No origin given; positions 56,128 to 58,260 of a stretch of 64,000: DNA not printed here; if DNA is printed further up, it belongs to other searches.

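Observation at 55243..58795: Orphan HD-phosphohydrolase / extended DHQS-like cyclase / DxD-protein operon: candidate undescribed cyclitol pathway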

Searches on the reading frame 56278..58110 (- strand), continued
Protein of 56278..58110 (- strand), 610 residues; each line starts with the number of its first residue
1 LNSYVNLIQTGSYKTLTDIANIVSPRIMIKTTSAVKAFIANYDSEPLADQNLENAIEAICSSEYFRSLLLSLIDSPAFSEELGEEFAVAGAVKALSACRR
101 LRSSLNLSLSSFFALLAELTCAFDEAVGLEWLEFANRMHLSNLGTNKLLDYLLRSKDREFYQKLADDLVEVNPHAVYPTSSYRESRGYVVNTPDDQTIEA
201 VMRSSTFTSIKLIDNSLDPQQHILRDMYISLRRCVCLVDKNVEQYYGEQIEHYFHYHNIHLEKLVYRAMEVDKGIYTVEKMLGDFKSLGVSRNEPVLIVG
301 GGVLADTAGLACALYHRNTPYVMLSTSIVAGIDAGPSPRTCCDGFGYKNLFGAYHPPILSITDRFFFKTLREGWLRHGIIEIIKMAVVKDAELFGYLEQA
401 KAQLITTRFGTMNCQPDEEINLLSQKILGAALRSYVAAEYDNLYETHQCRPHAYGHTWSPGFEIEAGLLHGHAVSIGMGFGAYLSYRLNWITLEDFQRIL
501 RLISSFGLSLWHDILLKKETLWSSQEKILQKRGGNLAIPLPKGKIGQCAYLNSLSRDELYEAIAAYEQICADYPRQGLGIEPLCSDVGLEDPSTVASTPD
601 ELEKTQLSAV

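Call 53: find_encoding_contigs(protein=P0256, flank=9000, max_places=2)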
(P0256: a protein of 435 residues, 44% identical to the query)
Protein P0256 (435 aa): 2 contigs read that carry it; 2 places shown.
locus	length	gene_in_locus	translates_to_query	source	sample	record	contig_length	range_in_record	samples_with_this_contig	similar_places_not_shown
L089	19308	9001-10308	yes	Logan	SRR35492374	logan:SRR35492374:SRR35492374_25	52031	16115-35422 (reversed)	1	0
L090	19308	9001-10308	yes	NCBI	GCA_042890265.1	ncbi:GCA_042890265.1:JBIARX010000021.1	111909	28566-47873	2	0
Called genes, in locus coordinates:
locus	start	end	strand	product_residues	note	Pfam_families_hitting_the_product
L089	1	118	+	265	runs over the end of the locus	-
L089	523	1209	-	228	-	PF02463:SMC_N, PF00005:ABC_tran, PF13304:AAA_21 (faint)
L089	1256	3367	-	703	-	-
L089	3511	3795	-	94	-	PF09683:Lactococcin_972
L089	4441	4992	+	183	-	PF00485:PRK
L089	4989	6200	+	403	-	-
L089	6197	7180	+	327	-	-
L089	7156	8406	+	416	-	PF07690:MFS_1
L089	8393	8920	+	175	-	PF02441:Flavoprotein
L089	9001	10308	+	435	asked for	PF01761:DHQ_synthase, PF24621:DHQS_C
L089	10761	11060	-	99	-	-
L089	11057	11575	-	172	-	PF01637:ATPase_2 (faint), PF13401:AAA_22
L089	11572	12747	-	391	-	PF13565:HTH_32 (weak), PF00665:rve, PF13683:rve_3 (weak), PF09299:Mu-transpos_C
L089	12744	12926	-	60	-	-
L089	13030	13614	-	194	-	PF20020:DUF6431 (weak)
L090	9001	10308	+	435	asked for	PF01761:DHQ_synthase, PF24621:DHQS_C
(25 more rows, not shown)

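Call 54: find_encoding_contigs(protein=P0271, flank=9000, max_places=2)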
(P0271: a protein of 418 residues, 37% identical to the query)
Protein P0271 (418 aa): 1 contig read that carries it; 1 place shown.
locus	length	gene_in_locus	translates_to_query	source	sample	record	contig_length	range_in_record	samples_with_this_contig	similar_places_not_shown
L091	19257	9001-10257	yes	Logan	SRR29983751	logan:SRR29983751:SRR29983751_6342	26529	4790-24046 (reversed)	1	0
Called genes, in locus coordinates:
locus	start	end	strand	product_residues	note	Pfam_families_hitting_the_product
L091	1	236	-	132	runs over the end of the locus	-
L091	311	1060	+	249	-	-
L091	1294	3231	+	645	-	-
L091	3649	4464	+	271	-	-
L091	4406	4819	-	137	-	-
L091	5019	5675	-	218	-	-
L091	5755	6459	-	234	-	PF00485:PRK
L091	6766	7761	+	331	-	-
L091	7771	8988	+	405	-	PF00668:Condensation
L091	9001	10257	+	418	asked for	PF13685:Fe-ADH_2 (weak), PF01761:DHQ_synthase, PF24621:DHQS_C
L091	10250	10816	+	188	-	PF02441:Flavoprotein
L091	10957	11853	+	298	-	-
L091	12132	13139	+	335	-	PF02668:TauD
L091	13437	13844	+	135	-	PF17837:4PPT_N (faint)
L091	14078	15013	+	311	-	-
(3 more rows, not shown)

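Call 55: find_encoding_contigs(protein=P0259, flank=9000, max_places=2)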
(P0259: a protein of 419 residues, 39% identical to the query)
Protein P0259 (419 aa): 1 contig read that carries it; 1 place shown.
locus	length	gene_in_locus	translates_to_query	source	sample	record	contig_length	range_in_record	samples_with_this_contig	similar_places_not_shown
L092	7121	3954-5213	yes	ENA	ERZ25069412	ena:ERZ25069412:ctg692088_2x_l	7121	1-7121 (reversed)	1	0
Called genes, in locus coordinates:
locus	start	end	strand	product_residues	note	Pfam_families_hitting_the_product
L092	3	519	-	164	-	PF14312:FG-GAP_2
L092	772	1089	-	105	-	-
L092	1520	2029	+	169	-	PF01225:Mur_ligase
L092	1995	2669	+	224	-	PF08245:Mur_ligase_M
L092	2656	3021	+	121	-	-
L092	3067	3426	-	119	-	-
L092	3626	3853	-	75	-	-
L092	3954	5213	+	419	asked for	PF13685:Fe-ADH_2 (weak), PF01761:DHQ_synthase, PF24621:DHQS_C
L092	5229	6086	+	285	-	PF01596:Methyltransf_3, PF03602:Cons_hypoth95 (weak), PF13578:Methyltransf_24 (weak)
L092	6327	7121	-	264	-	?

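Call 58: search_protein_families(library=pfam, proteins=[P0421, L088:1926-2597:+, L081:9763-10743:+, L085:9760-10623:+, L092:5229-6086:+], max_evalue=0.01)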
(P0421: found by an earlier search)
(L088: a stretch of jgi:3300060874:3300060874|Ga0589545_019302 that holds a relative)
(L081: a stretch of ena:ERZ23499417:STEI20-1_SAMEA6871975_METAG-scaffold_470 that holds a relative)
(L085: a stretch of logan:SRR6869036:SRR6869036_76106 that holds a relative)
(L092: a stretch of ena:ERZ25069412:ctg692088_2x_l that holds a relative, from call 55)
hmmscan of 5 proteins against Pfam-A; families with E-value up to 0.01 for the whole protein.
P0421 (1241 aa): 11 families
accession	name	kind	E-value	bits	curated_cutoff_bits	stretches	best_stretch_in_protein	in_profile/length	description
PF01596.23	Methyltransf_3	-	8.1e-45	153.1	22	1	1053-1239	17-203/204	O-methyltransferase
PF01761.26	DHQ_synthase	-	1.9e-18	66.6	24.2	1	640-749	3-112/115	3-dehydroquinate synthase N-terminal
PF07478.18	Dala_Dala_lig_C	-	5.3e-14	52.6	24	1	147-317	35-187/204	D-ala D-ala ligase C-terminus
PF24621.2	DHQS_C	-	6.5e-11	42.8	27.6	1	753-888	1-127/144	3-dehydroquinate synthase C-terminal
PF01135.25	PCMT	-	3.4e-06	27.4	20.3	1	1067-1124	61-117/210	Protein-L-isoaspartate(D-aspartate) O-methyltransferase (PCMT)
PF13578.12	Methyltransf_24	-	7.7e-06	27.2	26.3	1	1086-1191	2-105/105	Methyltransferase domain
PF13847.12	Methyltransf_31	-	0.00014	22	27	1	1079-1191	2-112/145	Methyltransferase domain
PF13649.12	Methyltransf_25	-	0.00044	21.3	27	1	1084-1160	1-70/97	Methyltransferase domain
PF13685.12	Fe-ADH_2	-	0.00044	20.7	28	1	604-703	17-108/149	Iron-containing alcohol dehydrogenase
PF03602.21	Cons_hypoth95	-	0.0032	17.6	24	1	1081-1190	42-152/182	Conserved hypothetical protein 95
PF08443.16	RimK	-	0.0045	17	21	1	116-206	1-98/188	RimK-like ATP-grasp domain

L088:1926-2597:+ (223 aa): 3 families
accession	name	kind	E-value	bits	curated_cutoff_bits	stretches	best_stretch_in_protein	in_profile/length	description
PF13419.12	HAD_2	-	1.1e-16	61.9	23.8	1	12-194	7-177/178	Haloacid dehalogenase-like hydrolase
PF00702.32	Hydrolase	-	1.7e-14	55.1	26.4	1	12-189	10-191/191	haloacid dehalogenase-like hydrolase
PF03031.24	NIF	-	0.00021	21.5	21.8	1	89-196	34-135/160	NLI interacting factor-like phosphatase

L081:9763-10743:+ (326 aa): 0 families

L085:9760-10623:+ (287 aa): 0 families

L092:5229-6086:+ (285 aa): 5 families
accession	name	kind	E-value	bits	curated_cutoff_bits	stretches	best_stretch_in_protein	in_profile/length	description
PF01596.23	Methyltransf_3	-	6.1e-49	166.5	22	1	90-270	23-202/204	O-methyltransferase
PF13578.12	Methyltransf_24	-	1e-07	33.2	26.3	1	117-221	2-104/105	Methyltransferase domain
PF03602.21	Cons_hypoth95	-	7.9e-06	26.1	24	1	105-235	35-166/182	Conserved hypothetical protein 95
PF13847.12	Methyltransf_31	-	0.0012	19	27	1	114-239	6-127/145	Methyltransferase domain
PF13649.12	Methyltransf_25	-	0.0039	18.3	27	1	116-191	2-70/97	Methyltransferase domain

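Call 68: find_encoding_contigs(protein=P0394, flank=10000, max_places=3)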
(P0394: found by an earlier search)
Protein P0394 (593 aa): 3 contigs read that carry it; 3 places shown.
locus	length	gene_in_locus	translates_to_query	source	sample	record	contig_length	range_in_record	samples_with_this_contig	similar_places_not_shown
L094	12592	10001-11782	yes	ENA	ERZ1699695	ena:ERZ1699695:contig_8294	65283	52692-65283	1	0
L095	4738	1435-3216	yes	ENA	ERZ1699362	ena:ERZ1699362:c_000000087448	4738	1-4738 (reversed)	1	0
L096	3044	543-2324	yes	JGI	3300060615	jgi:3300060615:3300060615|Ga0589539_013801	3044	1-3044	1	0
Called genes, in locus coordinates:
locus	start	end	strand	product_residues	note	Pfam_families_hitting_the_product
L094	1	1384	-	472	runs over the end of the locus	-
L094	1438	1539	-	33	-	-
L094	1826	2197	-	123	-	PF07681:DoxX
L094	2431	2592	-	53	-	-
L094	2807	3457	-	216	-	PF04973:NMN_transporter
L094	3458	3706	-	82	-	-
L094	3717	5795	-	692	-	PF07715:Plug, PF00593:TonB_dep_Rec_b-barrel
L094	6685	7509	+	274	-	PF01596:Methyltransf_3, PF13578:Methyltransf_24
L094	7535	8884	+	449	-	PF02655:ATP-grasp_3 (faint)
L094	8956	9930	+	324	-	PF02786:CPSase_L_D2 (weak), PF07478:Dala_Dala_lig_C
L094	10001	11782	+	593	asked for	PF01761:DHQ_synthase, PF24621:DHQS_C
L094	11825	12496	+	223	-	PF00702:Hydrolase, PF13419:HAD_2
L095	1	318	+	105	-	?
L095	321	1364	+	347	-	PF02786:CPSase_L_D2 (weak), PF07478:Dala_Dala_lig_C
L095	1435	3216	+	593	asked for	PF01761:DHQ_synthase, PF24621:DHQS_C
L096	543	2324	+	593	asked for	PF01761:DHQ_synthase, PF24621:DHQS_C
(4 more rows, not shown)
